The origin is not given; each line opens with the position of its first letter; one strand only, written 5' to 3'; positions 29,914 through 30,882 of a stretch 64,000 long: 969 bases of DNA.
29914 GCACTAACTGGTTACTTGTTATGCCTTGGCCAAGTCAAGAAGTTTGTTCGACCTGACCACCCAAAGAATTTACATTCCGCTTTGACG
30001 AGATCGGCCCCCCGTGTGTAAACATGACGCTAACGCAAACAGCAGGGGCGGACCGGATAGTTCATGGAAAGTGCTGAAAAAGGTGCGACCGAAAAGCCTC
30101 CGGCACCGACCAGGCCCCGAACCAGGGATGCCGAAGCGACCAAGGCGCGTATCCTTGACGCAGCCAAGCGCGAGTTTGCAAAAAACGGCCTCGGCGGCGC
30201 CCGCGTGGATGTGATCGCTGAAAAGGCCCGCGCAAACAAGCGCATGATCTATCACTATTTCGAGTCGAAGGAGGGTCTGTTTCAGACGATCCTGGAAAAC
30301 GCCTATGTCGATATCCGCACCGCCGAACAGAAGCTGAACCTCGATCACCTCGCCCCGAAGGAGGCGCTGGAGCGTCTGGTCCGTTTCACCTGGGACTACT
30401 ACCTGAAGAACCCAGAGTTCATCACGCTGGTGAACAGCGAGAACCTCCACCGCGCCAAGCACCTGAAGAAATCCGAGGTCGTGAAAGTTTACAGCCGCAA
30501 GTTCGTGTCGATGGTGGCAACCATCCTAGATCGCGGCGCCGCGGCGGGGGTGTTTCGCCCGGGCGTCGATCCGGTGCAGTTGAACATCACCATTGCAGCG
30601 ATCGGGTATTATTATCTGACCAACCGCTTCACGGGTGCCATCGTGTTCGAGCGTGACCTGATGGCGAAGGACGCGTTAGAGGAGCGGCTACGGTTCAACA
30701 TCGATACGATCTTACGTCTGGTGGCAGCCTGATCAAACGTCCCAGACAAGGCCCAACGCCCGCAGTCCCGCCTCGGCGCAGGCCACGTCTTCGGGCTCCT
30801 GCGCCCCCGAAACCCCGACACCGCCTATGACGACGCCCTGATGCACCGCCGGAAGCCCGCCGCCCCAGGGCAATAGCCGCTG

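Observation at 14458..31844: Six copies of one palindromic operator (GTAAC-N6-GTTAC, TTAA-flanked) tie ~19 genes into a single regulon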

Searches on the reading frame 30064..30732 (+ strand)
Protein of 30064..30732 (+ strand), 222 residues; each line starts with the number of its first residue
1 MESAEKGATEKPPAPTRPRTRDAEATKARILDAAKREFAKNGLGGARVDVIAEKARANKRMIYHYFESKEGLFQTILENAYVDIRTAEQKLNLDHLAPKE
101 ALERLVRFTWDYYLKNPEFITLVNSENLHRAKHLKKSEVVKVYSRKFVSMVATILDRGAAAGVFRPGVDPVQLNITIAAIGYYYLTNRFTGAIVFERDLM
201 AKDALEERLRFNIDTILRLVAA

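Call 5: search_protein_families(library=pfam, proteins=[window:30064-30732:+])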
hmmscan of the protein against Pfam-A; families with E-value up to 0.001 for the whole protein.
window:30064-30732:+ (222 aa): 3 families
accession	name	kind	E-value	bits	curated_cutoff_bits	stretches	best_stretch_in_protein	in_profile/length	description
PF17938.6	TetR_C_29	-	3e-43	147.2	26.2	1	98-216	1-119/119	Tetracyclin repressor-like, C-terminal domain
PF00440.29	TetR_N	-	1.7e-13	50.5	24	1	30-74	1-45/47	Bacterial regulatory proteins, tetR family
PF17932.6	TetR_C_24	-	0.00053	20.7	26.4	0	97-170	3-73/114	Tetracyclin repressor-like, C-terminal domain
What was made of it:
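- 30064..30732 (+): TetR-family regulator gene (TetR_N plus TetR_C_29), the proposed cognate repressor. Pfam (call 5).
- On TetR family of transcriptional regulators (the protein at 30064-30732): PF00440, E = 1.7e-13, 50.5 bits against a cutoff of 24, residues 30-74 (call 5). TetR_C_29 (PF17938), E = 3e-43, residues 98-216 (call 5).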

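Call 11: find_homologous_proteins(query=window:30064-30732:+)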
Query window:30064-30732:+ (222 aa): 4212 proteins with E <= 0.001 among 5235 candidates; the best 120 are listed.
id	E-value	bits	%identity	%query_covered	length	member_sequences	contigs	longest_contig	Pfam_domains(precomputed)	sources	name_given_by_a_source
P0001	4.0e-130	450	94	100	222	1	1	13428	PF00440.30,PF17938.7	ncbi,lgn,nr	ncbi:MAG: TetR family transcriptional regulator [Rhodobacter sp.]|nr:TetR family transcriptional reg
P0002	5.4e-130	449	94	100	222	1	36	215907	PF00440.30,PF17938.7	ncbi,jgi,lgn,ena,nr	ncbi:MAG: TetR family transcriptional regulator [Rhodobacter sp.]|jgi:AcrR family transcriptional re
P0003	5.7e-130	449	93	100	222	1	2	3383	PF00440.30,PF17938.7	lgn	-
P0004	6.8e-130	449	94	100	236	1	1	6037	PF00440.30,PF17938.7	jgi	jgi:AcrR family transcriptional regulator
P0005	2.2e-129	447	94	100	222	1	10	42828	PF00440.30,PF17938.7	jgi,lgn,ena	-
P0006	2.2e-129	447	94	100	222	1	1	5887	PF00440.30,PF17938.7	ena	-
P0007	2.7e-129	447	94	100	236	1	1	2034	PF00440.30,PF17938.7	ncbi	ncbi:MAG: TetR/AcrR family transcriptional regulator [Cereibacter sp.]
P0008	1.1e-128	445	93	100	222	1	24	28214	PF00440.30,PF17938.7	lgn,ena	-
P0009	1.2e-128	445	94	100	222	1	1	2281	PF00440.30,PF17938.7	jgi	jgi:AcrR family transcriptional regulator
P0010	2.1e-128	444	93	100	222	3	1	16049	PF00440.30,PF17938.7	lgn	-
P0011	1.8e-127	441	92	100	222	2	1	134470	PF00440.30,PF17938.7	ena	-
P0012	4.2e-127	440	92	100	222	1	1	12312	PF00440.30,PF17938.7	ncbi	-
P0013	1.8e-126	438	92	100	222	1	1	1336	PF00440.30,PF17938.7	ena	-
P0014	2.9e-126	437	90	100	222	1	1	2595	PF00440.30,PF17938.7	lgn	-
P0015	2.1e-125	434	96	93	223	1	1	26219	PF00440.30,PF17938.7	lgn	-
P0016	2.8e-125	434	90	100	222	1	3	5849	PF00440.30,PF17938.7,PF14514.12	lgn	-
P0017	4.5e-125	433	91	100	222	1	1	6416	PF00440.30,PF17938.7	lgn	-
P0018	7.0e-125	433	91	100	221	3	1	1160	PF00440.30,PF17938.7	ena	-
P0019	1.1e-124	432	92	96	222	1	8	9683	PF00440.30,PF17938.7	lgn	-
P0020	1.9e-124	431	97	92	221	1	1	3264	PF00440.30,PF17938.7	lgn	-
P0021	2.3e-124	431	90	100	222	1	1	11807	PF00440.30,PF17938.7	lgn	-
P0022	2.7e-124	431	91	100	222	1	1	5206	PF00440.30,PF17938.7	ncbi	-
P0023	3.0e-124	431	91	100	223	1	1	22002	PF00440.30,PF17938.7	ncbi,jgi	jgi:AcrR family transcriptional regulator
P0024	6.7e-124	429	92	98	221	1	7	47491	PF00440.30,PF17938.7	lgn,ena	-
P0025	7.4e-124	429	92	98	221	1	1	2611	PF00440.30,PF17938.7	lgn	-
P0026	8.4e-124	429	90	100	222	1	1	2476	PF00440.30,PF17938.7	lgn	-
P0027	9.0e-124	429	96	92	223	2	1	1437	PF00440.30,PF17938.7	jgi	-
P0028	1.1e-123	429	90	100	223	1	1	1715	PF00440.30,PF17938.7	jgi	jgi:AcrR family transcriptional regulator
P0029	1.5e-123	428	90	100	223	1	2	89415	PF00440.30,PF17938.7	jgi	jgi:AcrR family transcriptional regulator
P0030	2.1e-123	428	92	96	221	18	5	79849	PF00440.30,PF17938.7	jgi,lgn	-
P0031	2.2e-123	428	90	100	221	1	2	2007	PF00440.30,PF17938.7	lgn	-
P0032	2.4e-123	428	90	96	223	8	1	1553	PF00440.30,PF17938.7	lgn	-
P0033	2.5e-123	428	89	100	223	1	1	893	PF00440.30,PF17938.7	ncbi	-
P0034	3.1e-123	427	89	100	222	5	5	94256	PF00440.30,PF17938.7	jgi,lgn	jgi:AcrR family transcriptional regulator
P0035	5.5e-123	426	91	97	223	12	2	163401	PF00440.30,PF17938.7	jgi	jgi:AcrR family transcriptional regulator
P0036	6.3e-123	426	91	100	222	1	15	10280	PF00440.30,PF17938.7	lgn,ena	-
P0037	6.5e-123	426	90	100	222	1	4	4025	PF00440.30,PF17938.7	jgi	jgi:AcrR family transcriptional regulator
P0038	7.4e-123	426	89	100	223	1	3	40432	PF00440.30,PF17938.7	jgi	jgi:AcrR family transcriptional regulator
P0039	7.7e-123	426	88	100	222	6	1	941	PF00440.30,PF17938.7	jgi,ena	jgi:AcrR family transcriptional regulator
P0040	8.0e-123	426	88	100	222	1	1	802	PF00440.30,PF17938.7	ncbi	-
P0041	8.3e-123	426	90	100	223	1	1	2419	PF00440.30,PF17938.7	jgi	jgi:AcrR family transcriptional regulator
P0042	9.0e-123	426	93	93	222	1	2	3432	PF00440.30,PF17938.7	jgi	jgi:AcrR family transcriptional regulator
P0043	9.2e-123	426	88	100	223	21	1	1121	PF00440.30,PF17938.7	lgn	-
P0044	9.5e-123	426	90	100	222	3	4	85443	PF00440.30,PF17938.7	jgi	jgi:AcrR family transcriptional regulator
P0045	1.0e-122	425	88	100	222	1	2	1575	PF00440.30,PF17938.7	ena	-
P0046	1.4e-122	425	94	93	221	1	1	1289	PF00440.30,PF17932.7,PF17938.7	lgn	-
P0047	1.7e-122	425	91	100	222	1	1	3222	PF00440.30,PF17938.7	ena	-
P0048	1.7e-122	425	89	100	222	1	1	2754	PF00440.30,PF17938.7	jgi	-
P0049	1.2e-121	422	86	100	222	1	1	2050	PF00440.30,PF17938.7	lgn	-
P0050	2.4e-121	421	89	97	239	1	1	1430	PF00440.30,PF17938.7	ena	-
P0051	2.8e-121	421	87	100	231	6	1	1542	PF00440.30,PF17938.7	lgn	-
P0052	3.7e-121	420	90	98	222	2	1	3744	PF00440.30,PF17938.7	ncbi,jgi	jgi:AcrR family transcriptional regulator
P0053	4.6e-121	420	87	100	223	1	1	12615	PF00440.30,PF17938.7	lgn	-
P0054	7.3e-121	419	87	100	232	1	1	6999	PF00440.30,PF17938.7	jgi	jgi:AcrR family transcriptional regulator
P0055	1.8e-120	418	87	100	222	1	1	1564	PF00440.30,PF17938.7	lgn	-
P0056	2.1e-120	418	88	100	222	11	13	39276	PF00440.30,PF17938.7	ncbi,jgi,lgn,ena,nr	ncbi:MAG: TetR family transcriptional regulator [Rhodobacter sp.]|jgi:AcrR family transcriptional re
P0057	2.2e-120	418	89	96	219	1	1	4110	PF00440.30,PF17938.7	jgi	jgi:AcrR family transcriptional regulator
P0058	4.5e-120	417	87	100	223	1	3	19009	PF00440.30,PF17938.7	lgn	-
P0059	4.7e-120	417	93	91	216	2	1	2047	PF00440.30,PF17938.7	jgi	jgi:AcrR family transcriptional regulator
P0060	1.2e-119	415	86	100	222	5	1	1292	PF00440.30,PF17938.7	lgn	-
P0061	1.4e-119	415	87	100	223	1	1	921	PF00440.30,PF17938.7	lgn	-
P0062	2.4e-119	415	90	95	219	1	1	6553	PF00440.30,PF17938.7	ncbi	ncbi:MAG: TetR/AcrR family transcriptional regulator [Paracoccaceae bacterium]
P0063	2.5e-119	414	86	100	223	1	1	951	PF00440.30,PF17938.7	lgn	-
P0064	3.1e-119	414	90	94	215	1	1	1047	PF00440.30,PF17938.7,PF14514.12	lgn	-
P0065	3.1e-119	414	89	94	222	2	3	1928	PF00440.30,PF17938.7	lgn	-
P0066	3.1e-119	414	89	96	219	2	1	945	PF00440.30,PF17938.7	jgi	jgi:AcrR family transcriptional regulator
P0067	3.3e-119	414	87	98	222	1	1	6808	PF00440.30,PF17938.7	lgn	-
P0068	8.8e-119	413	85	100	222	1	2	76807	PF00440.30,PF17938.7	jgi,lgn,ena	-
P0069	1.0e-118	412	90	93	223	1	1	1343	PF00440.30,PF17938.7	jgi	jgi:AcrR family transcriptional regulator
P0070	1.4e-118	412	89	95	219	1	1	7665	PF00440.30,PF17938.7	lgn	-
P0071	1.6e-118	412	84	99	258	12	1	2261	PF00440.30,PF17938.7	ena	-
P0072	2.0e-118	411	86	99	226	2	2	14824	PF00440.30,PF17938.7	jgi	jgi:AcrR family transcriptional regulator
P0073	2.2e-118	411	86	100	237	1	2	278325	PF00440.30,PF17938.7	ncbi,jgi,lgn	jgi:AcrR family transcriptional regulator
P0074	2.5e-118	411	89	95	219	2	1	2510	PF00440.30,PF17938.7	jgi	jgi:AcrR family transcriptional regulator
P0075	3.7e-118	411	90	92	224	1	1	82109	PF00440.30,PF17938.7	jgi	jgi:AcrR family transcriptional regulator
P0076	3.8e-118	411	86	100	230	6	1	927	PF00440.30,PF17938.7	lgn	-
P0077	3.9e-118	411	85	100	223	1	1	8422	PF00440.30,PF17938.7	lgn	-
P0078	4.6e-118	410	85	100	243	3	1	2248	PF00440.30,PF17938.7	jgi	jgi:AcrR family transcriptional regulator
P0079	5.1e-118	410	89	93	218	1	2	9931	PF00440.30,PF17938.7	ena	-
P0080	7.8e-118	410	91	95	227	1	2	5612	PF00440.30,PF17938.7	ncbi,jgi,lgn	jgi:AcrR family transcriptional regulator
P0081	8.3e-118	409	89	96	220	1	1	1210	PF00440.30,PF17932.7,PF17938.7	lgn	-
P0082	9.2e-118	409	90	89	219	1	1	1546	PF00440.30,PF17938.7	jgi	jgi:AcrR family transcriptional regulator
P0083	9.9e-118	409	90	94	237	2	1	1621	PF00440.30,PF17938.7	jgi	jgi:AcrR family transcriptional regulator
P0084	1.0e-117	409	83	100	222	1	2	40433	PF00440.30,PF17938.7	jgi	jgi:AcrR family transcriptional regulator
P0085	1.1e-117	409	88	95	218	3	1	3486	PF00440.30,PF17938.7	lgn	-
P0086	2.4e-117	408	89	95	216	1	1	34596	PF00440.30,PF17938.7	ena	-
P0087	2.9e-117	408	86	96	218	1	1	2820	PF00440.30,PF17938.7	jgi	-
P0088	3.0e-117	408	89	93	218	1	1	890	PF00440.30,PF17938.7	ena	-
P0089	3.0e-117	408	89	93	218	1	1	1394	PF00440.30,PF17938.7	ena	-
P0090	3.7e-117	407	87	96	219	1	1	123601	PF00440.30,PF17938.7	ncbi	ncbi:MAG: TetR/AcrR family transcriptional regulator [Gemmobacter sp.]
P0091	3.7e-117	407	89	96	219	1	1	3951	PF00440.30,PF17938.7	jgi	jgi:AcrR family transcriptional regulator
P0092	4.6e-117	407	87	96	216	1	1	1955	PF00440.30,PF17938.7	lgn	-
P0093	5.2e-117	407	86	98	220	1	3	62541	PF00440.30,PF17938.7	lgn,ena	-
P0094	5.4e-117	407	84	100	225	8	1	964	PF00440.30,PF17938.7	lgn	-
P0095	5.7e-117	407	87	94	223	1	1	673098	PF00440.30,PF17938.7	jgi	jgi:AcrR family transcriptional regulator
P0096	6.1e-117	407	86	100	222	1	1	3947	PF00440.30,PF17938.7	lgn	-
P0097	6.5e-117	407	90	94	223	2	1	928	PF00440.30,PF17938.7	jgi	jgi:AcrR family transcriptional regulator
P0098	6.6e-117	407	85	100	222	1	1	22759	PF00440.30,PF17938.7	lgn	-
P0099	7.1e-117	406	89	93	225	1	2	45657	PF00440.30,PF17938.7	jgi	jgi:AcrR family transcriptional regulator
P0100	7.6e-117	406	89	93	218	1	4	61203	PF00440.30,PF17938.7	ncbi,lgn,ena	-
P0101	1.1e-116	406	86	100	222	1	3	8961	PF00440.30,PF17938.7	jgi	jgi:AcrR family transcriptional regulator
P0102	1.1e-116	406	85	99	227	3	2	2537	PF00440.30,PF17938.7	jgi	jgi:AcrR family transcriptional regulator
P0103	1.5e-116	405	88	91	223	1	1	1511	PF00440.30,PF17938.7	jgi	-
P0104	1.6e-116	405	87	90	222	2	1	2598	PF00440.30,PF17938.7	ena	-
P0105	1.6e-116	405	86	96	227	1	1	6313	PF00440.30,PF17938.7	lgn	-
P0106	1.6e-116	405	86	96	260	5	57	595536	PF00440.30,PF17938.7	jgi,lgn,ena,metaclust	jgi:AcrR family transcriptional regulator|metaclust:\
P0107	1.8e-116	405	85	100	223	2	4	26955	PF00440.30,PF17932.7,PF17938.7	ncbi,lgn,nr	ncbi:MAG: TetR family transcriptional regulator [Marivivens sp.]|nr:TetR family transcriptional regu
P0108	1.9e-116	405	88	97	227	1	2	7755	PF00440.30,PF17938.7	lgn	-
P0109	2.1e-116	405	88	92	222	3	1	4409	PF00440.30,PF17938.7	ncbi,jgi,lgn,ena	jgi:AcrR family transcriptional regulator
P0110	2.5e-116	405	88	93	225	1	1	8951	PF00440.30,PF17938.7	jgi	jgi:AcrR family transcriptional regulator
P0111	2.7e-116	405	88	93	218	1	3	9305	PF00440.30,PF17938.7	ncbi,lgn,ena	-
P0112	3.0e-116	404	86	91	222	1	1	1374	PF00440.30,PF17938.7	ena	-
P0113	3.3e-116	404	87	95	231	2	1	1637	PF00440.30,PF17938.7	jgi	jgi:AcrR family transcriptional regulator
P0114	4.1e-116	404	84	100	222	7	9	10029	PF00440.30,PF17932.7,PF17938.7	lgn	-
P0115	5.4e-116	404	88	93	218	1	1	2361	PF00440.30,PF17938.7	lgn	-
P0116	5.5e-116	404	89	93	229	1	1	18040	PF00440.30,PF17938.7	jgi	-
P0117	8.5e-116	403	88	97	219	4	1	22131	PF00440.30,PF17938.7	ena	-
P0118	9.4e-116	403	88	94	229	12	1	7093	PF00440.30,PF17938.7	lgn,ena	-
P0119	1.0e-115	403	84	100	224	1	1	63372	PF00440.30,PF17938.7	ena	-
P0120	1.0e-115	403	89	93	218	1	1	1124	PF00440.30,PF17938.7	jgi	jgi:AcrR family transcriptional regulator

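Call 21: search_solved_structures(query=window:30064-30732:+, max_evalue=0.001)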
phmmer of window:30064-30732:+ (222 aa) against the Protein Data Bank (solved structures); distinct sequences matched with E-value up to 0.001: 76 (the best 60 are shown).
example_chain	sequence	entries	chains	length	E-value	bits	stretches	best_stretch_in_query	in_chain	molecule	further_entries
3npi_A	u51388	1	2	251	7.3e-22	81.4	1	24-220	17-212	TetR family regulatory protein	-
2d6y_A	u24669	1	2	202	9.5e-18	68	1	20-164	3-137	putative tetR family regulatory protein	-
2pz9_A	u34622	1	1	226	1.7e-13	54.1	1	10-88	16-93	Putative regulatory protein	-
6srn_A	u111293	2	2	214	1.3e-10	44.7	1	13-185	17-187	TetR family transcriptional regulator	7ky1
2jj7_A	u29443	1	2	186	9.9e-10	41.8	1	23-165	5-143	HEMOLYSIN II REGULATORY PROTEIN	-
2fx0_A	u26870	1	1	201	1.1e-09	41.7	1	23-165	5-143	hemolysin II regulatory protein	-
2wv1_A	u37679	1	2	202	1.2e-09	41.5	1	23-165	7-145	HEMOLYSIN II REGULATORY PROTEIN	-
2jk3_A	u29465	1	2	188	1.4e-09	41.3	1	24-165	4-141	HEMOLYSIN II REGULATORY PROTEIN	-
4x1e_A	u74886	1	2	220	3.4e-09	40.1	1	15-184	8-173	HTH-type transcriptional regulator RutR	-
6z1b_A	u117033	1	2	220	5.9e-09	39.3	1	9-128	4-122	HTH-type transcriptional regulator RutR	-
3loc_A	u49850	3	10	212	1e-08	38.5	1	15-129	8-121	HTH-type transcriptional regulator rutR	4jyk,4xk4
4me9_A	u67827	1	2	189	1.2e-08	38.3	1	28-200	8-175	Transcriptional regulator, TetR family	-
3vpr_A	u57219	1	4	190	2.5e-08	37.3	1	25-166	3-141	Transcriptional regulator, TetR family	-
7e1l_A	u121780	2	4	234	2.6e-08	37.2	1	10-108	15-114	DUF1956 domain-containing protein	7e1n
3dew_A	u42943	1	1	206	2.7e-08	37.1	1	26-192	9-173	Transcriptional regulator, TetR family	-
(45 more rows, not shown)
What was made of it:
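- On TetR family of transcriptional regulators (the protein at 30064-30732): Full-length PDB matches are to TetR-family structures (call 21).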

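Call 22: find_related_loci(query=A1, collection=genome_contigs, flank=10000)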
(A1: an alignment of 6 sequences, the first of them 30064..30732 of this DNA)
Query A1 (222 aa) in genome_contigs; peptide patterns used: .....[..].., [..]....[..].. (x = any residue, [..] = any of these).
599 stretches matched a pattern (row limit reached: there are more); 590 encode a relative of the query (tblastn E <= 1e-3); the best 80 are kept; 80 distinct loci.
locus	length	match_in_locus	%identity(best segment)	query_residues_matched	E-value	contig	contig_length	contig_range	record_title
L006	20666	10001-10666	91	1-222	3e-134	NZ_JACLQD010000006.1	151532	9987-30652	Paragemmobacter straminiformis strain CAM-8 contig006_Gemmobacter, whole genome shotgun sequence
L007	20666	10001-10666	94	1-222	6e-134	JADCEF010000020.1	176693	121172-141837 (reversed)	MAG: Rhodobacter sp. isolate M051S1SP2A42QC M051S1_20, whole genome shotgun sequence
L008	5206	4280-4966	89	6-222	6e-134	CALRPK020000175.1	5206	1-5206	MAG: Paracoccus haematequi isolate JJ-KV8A6-267-2-m2-bin72 genome assembly, contig: JJ-KV8A6-267-C885, whole genome shot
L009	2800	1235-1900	89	1-222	3e-138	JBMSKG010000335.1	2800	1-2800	MAG: Paracoccaceae bacterium isolate ARD_V9_S7_100percent_par_metabat.63 NODE_28941_length_2800_cov_2.837523, whole geno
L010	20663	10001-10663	90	1-221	6e-132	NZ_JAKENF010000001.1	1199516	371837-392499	Alitabrizicola rongguiensis strain J26 NODE_1_length_1199516_cov_184.190076, whole genome shotgun sequence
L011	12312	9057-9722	87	1-222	5e-131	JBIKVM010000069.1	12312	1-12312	MAG: Limisphaerales bacterium isolate ME2015-08-22_3300042470_group6_bin241 Rohwer_bin1970_scaffold_5330_c1, whole genom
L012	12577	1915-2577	89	1-221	6e-131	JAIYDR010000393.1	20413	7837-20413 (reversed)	MAG: Rhodobacter sp. isolate H1_MAG_00043 pond_H1_MAG_00043_000000000090, whole genome shotgun sequence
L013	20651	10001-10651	86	1-221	5e-126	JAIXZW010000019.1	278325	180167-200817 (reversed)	MAG: Rhodobacteraceae bacterium isolate D8_MAG_00063 pond_D8_MAG_00063_000000000004, whole genome shotgun sequence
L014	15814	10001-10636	87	12-222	2e-125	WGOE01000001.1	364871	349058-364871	MAG: bacterium isolate RI_272 c_000000155796, whole genome shotgun sequence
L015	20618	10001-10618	89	17-222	2e-124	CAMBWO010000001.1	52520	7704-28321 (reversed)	MAG: Pseudorhodobacter antarcticus isolate MiH-16apr19-200 genome assembly, contig: MiH-16apr19-C885, whole genome shotg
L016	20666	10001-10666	84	1-222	2e-124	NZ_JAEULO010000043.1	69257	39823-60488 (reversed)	MAG: Tabrizicola sp. isolate new MAG-123 k141_73936, whole genome shotgun sequence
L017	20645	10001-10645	87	9-222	3e-124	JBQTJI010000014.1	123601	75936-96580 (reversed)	MAG: Gemmobacter sp. isolate SAW14 c_000000326248, whole genome shotgun sequence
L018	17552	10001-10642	86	9-222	4e-124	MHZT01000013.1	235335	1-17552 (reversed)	MAG: Rhodobacterales bacterium RIFCSPHIGHO2_02_FULL_62_130 rifcsphigho2_02_scaffold_18, whole genome shotgun sequence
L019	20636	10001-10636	88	11-221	3e-123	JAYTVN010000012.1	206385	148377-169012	MAG: Cypionkella sp. isolate GFS_5691 GFS_5691_11, whole genome shotgun sequence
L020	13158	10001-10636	87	11-221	1e-122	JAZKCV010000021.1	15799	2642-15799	MAG: Pseudomonadota bacterium isolate DC_HB_01_SPN181219-bin010 DCHB01SPN_B010_0_000000000021, whole genome shotgun sequ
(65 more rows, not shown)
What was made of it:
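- Loci were mostly selected through TetR homology (call 22).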

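Call 44: search_protein_families(library=ncbifam, proteins=[window:30064-30732:+], max_evalue=1e-10)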
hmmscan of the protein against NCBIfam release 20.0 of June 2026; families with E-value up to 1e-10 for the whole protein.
window:30064-30732:+ (222 aa): 6 families
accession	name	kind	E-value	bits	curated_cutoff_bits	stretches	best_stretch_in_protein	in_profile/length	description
NF041196.1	ScbR_bind_reg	equivalog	5.9e-14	52.7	150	1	23-218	4-187/191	ScbR family autoregulator-binding transcription factor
TIGR03613.1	RutR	equivalog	6.2e-14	52.3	368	1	19-186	2-165/202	pyrimidine utilization regulatory protein R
NF053878.1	FATransRegFadRBac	equivalog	1.4e-12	47.7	200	1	28-169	6-145/190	fatty acid metabolism transcriptional regulator FadR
NF037937.1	septum_RefZ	equivalog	2.3e-12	47.2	180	1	27-168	1-142/195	forespore capture DNA-binding protein RefZ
NF050111.1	TransRegSACE7040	equivalog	5e-12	46.1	250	1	27-156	3-130/186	SACE_7040 family transcriptional regulator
NF011584.0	PRK15008.1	equivalog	7.2e-12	45.6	230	1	18-180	11-169/212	HTH-type transcriptional regulator RutR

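Call 58: search_dna_similar(query=window:30064-30732:+, collection=plasmids, mode=protein, max_rows=45, rows=spread, max_evalue=1e-25)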
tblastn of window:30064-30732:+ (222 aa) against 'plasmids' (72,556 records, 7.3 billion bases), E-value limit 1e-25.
Records with a match: 490; places in all: 541; records where one place covers at least 80% of the query: 373.
Best place of each record, by identity: 80-90% 13; 60-80% 54; <60% 423.
By first word of the organism name: Sinorhizobium 132; Ralstonia 129; Rhizobium 92; Paraburkholderia 11; Agrobacterium 11; Ensifer 10; Caballeronia 8; Burkholderia 8; Shinella 6; Paracoccus 5; and 42 more.
By predicted mobility (MOB-suite, as given by PLSDB): non-mobilizable 226; mobilizable 165; conjugative 99.
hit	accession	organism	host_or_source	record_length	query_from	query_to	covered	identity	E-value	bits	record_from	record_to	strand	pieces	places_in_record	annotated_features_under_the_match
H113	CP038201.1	Paracoccus ferrooxidans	single cell,bioreactor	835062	27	222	88%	85.2%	4e-109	350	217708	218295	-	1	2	TetR/AcrR family transcriptional regulator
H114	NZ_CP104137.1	Sinorhizobium sp. C101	Phaseolus vulgaris,cell ...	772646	27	222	88%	80.1%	1e-102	332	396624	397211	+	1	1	TetR/AcrR family transcriptional regulator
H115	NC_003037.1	Sinorhizobium meliloti 1021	-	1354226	27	222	88%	79.6%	3e-102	330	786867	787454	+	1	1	none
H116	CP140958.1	Sinorhizobium meliloti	Medicago lupulina,whole organism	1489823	27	222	88%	79.6%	3e-102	330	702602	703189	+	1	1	TetR/AcrR family transcriptional regulator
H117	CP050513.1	Sinorhizobium meliloti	Medicago sativa,cell culture,root nodule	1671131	27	222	88%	79.6%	3e-102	330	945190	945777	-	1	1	TetR/AcrR family transcriptional regulator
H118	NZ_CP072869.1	Rhizobium sp. NLR16a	lentil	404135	27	221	88%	74.4%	2e-92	302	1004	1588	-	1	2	TetR/AcrR family transcriptional regulator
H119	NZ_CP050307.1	Rhizobium lusitanum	Oxytropis pumilio,cell culture,root ...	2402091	27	221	88%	54.9%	9e-61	212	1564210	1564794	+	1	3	none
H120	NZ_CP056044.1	Agrobacterium vitis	Vitis vinifera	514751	29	222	87%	52.1%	1e-58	206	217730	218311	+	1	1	TetR/AcrR family transcriptional regulator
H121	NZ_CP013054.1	Sinorhizobium americanum CCGM7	Phaseolus vulgaris,root nodules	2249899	27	217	86%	49.7%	1e-55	197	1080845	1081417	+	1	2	none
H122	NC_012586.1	Sinorhizobium fredii NGR234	-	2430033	27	206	81%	50.6%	6e-55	195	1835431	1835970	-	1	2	record has no annotation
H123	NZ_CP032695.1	Rhizobium jaguaris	Calliandra grandiflora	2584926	30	206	80%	49.7%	3e-54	193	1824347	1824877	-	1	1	none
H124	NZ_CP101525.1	Burkholderia arboris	mixed culture,soil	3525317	27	220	87%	43.9%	2e-42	159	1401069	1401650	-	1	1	none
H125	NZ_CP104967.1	Phyllobacterium sp. A18/5-2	Vicia costata,cell culture,root nodule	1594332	27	221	88%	42.6%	3e-41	155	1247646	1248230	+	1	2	none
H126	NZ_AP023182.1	Paraburkholderia sp. PGU19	Physopelta gutta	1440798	29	220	86%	42.2%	9e-45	166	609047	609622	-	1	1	record has no annotation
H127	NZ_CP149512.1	Pararhizobium sp. A13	Aeschynomene indica,cell ...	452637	27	199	78%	46.8%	7e-45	166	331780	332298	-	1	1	TetR/AcrR family transcriptional regulator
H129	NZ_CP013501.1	Rhizobium esperanzae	Phaseolus vulgaris,Whole ...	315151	27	206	81%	43.9%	2e-44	164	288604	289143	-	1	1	TetR/AcrR family transcriptional regulator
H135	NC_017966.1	Tistrella mobilis KA081020-065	-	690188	30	217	85%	39.9%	2e-39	150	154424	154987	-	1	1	TetR/AcrR family transcriptional regulator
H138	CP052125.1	Ralstonia solanacearum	tomato,cell culture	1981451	27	218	86%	38.5%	1e-36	142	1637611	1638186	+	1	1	TetR family transcriptional regulator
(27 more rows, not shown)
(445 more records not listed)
